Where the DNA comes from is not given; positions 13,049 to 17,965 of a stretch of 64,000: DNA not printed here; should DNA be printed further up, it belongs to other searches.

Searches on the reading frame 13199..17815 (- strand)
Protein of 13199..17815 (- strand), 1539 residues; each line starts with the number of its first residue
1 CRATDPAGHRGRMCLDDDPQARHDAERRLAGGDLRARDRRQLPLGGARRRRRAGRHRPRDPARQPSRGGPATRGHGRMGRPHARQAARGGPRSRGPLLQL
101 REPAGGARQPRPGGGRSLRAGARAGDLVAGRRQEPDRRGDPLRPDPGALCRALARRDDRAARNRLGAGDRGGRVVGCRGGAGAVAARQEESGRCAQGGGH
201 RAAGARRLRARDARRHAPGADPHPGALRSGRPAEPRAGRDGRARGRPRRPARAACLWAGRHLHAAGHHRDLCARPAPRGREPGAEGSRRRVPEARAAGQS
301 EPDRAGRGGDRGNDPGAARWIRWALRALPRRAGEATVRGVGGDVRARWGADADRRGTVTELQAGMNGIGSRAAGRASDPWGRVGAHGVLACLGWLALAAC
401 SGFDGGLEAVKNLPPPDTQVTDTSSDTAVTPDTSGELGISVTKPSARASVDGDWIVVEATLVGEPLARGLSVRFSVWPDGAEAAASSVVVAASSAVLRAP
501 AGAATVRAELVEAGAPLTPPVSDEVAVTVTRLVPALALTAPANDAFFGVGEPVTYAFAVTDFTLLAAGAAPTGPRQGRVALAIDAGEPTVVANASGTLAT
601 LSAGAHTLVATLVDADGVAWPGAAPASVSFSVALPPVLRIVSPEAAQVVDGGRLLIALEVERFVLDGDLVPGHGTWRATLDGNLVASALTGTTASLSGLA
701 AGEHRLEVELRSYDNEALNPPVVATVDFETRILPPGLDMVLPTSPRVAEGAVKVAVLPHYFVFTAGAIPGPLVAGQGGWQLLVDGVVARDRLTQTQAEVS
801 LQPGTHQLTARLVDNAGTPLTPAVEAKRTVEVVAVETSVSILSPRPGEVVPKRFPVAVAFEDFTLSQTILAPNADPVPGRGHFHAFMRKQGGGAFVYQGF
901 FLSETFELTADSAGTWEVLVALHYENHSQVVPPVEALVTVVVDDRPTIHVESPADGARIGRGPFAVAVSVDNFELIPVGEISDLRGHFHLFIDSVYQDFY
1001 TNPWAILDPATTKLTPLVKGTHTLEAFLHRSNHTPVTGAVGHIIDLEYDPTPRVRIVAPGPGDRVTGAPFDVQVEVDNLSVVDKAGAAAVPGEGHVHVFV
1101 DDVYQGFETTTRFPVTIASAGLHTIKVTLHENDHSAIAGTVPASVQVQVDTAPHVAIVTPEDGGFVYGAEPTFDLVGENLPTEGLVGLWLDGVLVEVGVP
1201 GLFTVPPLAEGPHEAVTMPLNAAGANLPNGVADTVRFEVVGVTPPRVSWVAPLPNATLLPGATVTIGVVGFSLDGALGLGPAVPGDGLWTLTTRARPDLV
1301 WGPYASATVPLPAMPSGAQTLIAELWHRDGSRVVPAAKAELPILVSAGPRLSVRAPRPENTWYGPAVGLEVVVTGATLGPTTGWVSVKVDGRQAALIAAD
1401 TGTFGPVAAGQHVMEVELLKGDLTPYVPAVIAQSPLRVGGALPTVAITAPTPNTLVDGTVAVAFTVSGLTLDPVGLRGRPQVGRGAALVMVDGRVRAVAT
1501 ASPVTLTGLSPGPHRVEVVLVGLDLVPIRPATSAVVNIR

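Call 87: search_protein_families(library=pfam, proteins=[window:13199-17815:-], max_evalue=0.00001)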
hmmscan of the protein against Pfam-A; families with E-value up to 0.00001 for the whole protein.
window:13199-17815:- (1539 aa): 1 family
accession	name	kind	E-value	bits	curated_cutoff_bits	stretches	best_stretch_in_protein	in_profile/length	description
PF14347.11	DUF4399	-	1.9e-17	63.9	28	0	793-831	50-89/91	Domain of unknown function (DUF4399)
